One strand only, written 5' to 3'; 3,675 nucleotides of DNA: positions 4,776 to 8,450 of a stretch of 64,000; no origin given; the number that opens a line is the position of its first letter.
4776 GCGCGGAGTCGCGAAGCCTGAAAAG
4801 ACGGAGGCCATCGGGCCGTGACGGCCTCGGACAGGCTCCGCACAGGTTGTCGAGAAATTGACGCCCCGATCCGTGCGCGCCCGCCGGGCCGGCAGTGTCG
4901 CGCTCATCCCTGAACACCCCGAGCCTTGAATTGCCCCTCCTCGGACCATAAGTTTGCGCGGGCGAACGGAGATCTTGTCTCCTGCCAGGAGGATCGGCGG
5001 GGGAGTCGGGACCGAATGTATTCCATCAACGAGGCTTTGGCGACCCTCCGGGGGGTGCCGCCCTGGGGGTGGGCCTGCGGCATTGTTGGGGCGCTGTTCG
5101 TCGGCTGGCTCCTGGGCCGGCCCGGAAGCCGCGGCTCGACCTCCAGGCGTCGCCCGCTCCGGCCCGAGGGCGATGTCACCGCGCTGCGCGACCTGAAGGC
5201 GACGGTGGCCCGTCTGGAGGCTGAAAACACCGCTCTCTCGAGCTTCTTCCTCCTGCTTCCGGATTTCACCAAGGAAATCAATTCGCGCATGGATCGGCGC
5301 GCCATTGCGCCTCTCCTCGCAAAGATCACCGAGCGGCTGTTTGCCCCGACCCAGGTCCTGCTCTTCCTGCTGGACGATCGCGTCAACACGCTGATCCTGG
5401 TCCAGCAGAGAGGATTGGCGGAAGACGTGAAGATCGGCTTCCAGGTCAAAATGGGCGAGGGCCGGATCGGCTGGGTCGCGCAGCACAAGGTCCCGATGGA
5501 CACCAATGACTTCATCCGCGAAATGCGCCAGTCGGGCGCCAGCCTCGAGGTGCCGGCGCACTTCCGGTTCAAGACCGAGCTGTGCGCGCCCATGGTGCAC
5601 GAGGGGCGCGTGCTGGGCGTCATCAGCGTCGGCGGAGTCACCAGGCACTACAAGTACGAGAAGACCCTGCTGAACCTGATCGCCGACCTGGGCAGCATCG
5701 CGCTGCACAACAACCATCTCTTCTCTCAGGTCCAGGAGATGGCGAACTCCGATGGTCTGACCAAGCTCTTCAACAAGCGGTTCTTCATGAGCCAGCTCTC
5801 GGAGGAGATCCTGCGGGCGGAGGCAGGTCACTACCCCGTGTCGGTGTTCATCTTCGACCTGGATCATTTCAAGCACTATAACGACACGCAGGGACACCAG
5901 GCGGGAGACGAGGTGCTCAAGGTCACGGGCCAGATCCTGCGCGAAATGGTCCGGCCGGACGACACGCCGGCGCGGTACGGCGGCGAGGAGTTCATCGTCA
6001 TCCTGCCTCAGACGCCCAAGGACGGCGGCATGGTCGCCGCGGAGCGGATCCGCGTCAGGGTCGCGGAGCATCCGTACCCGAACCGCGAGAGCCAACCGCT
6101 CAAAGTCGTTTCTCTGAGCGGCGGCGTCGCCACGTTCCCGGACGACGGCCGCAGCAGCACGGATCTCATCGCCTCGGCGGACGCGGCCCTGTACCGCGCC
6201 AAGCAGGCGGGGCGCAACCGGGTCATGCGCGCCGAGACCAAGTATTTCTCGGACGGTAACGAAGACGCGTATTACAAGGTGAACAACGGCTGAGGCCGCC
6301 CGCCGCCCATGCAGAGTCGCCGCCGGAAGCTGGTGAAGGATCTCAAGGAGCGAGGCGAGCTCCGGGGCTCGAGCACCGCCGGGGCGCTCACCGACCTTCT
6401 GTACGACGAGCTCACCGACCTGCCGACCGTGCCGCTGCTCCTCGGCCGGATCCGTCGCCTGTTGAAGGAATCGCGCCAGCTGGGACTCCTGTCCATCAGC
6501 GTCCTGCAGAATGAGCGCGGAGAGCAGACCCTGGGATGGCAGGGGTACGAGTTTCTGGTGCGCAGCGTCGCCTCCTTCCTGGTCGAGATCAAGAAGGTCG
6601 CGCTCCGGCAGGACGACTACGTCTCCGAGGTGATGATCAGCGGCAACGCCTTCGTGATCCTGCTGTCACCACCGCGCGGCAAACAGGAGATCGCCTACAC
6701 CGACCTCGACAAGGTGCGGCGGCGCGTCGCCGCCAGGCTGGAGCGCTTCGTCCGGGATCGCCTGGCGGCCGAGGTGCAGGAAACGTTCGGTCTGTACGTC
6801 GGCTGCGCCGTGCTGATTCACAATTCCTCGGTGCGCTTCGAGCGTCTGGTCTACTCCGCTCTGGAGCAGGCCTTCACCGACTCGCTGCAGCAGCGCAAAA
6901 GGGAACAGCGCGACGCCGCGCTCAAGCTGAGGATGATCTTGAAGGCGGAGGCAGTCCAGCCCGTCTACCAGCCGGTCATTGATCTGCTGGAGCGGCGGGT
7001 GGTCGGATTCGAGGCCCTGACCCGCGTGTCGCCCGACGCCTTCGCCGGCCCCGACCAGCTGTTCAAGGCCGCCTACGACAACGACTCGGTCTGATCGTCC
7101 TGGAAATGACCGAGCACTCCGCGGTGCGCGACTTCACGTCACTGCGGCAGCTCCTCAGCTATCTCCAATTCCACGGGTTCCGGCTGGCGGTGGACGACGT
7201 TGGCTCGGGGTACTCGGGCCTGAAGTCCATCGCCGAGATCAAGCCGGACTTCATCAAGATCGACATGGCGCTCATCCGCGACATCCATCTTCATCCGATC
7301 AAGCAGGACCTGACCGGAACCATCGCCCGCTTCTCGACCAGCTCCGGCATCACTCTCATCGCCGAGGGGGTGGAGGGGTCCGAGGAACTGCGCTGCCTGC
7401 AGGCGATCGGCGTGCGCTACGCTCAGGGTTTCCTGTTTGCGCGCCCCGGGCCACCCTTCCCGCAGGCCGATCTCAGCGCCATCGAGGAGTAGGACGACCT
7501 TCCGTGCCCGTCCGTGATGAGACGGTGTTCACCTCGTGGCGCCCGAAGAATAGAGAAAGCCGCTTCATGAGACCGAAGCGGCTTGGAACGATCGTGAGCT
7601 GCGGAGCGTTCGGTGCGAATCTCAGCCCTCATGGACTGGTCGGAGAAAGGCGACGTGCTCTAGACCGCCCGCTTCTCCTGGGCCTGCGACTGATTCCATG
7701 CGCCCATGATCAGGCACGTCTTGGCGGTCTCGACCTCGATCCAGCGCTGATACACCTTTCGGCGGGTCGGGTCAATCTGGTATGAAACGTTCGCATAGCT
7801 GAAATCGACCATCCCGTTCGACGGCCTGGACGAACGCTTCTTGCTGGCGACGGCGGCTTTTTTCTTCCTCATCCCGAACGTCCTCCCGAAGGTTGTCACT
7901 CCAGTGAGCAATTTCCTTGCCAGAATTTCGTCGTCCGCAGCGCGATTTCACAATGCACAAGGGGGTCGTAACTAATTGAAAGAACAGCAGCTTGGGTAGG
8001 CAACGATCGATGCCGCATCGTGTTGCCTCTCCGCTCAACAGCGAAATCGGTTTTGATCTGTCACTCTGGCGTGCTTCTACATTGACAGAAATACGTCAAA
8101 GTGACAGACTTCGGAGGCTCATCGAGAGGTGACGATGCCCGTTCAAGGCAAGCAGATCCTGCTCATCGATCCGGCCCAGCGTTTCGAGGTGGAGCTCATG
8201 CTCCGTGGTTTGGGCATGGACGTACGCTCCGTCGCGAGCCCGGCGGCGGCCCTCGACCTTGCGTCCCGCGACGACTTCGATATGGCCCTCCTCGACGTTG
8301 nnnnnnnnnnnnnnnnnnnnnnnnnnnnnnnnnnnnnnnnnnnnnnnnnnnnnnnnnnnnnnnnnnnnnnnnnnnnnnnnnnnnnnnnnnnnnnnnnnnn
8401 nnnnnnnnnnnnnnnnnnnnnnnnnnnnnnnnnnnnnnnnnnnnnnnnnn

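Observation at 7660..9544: Divergent sigma54 module: NtrC-family activator, candidate enhancer dyads, and a small basic protein gene with a near-consensus -24/-12 promoter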

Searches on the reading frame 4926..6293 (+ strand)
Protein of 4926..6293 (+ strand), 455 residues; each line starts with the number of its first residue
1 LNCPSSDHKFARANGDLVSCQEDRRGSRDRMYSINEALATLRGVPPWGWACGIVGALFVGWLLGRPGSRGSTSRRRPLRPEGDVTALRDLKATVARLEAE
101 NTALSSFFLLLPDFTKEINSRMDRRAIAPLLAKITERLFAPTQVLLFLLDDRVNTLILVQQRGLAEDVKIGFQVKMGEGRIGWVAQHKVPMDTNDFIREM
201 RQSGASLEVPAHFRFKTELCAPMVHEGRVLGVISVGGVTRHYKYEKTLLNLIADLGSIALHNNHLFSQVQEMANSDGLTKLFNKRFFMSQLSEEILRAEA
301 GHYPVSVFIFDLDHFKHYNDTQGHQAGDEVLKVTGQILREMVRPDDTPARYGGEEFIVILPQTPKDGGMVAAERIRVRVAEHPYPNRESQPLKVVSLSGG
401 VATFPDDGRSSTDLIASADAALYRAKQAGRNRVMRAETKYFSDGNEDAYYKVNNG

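Call 6: search_protein_families(library=pfam, proteins=[window:4926-6293:+], max_evalue=0.01)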
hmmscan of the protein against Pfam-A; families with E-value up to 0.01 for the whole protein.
window:4926-6293:+ (455 aa): 3 families
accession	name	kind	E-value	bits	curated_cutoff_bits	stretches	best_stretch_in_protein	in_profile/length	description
PF00990.26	GGDEF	-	2.6e-48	164.3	23.8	1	273-432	1-161/161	Diguanylate cyclase, GGDEF domain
PF13185.12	GAF_2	-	2.8e-10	41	28.6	1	142-261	20-136/136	GAF domain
PF01590.32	GAF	-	1.3e-08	35.9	22.4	1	127-260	5-133/133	GAF domain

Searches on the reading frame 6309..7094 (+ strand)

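Call 6: search_protein_families(library=pfam, proteins=[window:6309-7094:+], max_evalue=0.01)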
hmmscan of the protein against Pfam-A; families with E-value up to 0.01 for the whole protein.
window:6309-7094:+ (261 aa): 1 family
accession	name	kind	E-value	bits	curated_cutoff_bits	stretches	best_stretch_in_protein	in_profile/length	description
PF00563.25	EAL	-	1.9e-05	24.6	31.3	1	207-255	4-54/236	EAL domain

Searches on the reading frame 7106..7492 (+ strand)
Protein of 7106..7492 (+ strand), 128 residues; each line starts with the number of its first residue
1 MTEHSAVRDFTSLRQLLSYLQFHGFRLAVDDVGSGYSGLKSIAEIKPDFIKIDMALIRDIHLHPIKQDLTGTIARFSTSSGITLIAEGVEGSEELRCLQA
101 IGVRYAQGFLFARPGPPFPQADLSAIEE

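Call 6: search_protein_families(library=pfam, proteins=[window:7106-7492:+], max_evalue=0.01)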
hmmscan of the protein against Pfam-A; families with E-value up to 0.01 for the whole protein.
window:7106-7492:+ (128 aa): 1 family
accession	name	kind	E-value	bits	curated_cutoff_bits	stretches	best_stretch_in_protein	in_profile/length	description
PF00563.25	EAL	-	3.2e-29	102.4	31.3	1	1-114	123-236/236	EAL domain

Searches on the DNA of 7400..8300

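Call 36: search_rna_families(source=window, start=7400, end=8300, threshold=evalue, max_evalue=1)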
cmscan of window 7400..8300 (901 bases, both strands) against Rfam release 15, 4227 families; matches with E-value up to 1: 1.
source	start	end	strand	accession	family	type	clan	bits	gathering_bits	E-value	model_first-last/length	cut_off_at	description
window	8183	8240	+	RF03919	mir-1540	Gene; miRNA;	-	20.4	90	0.21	1-59/59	no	mir-1540 microRNA precursor family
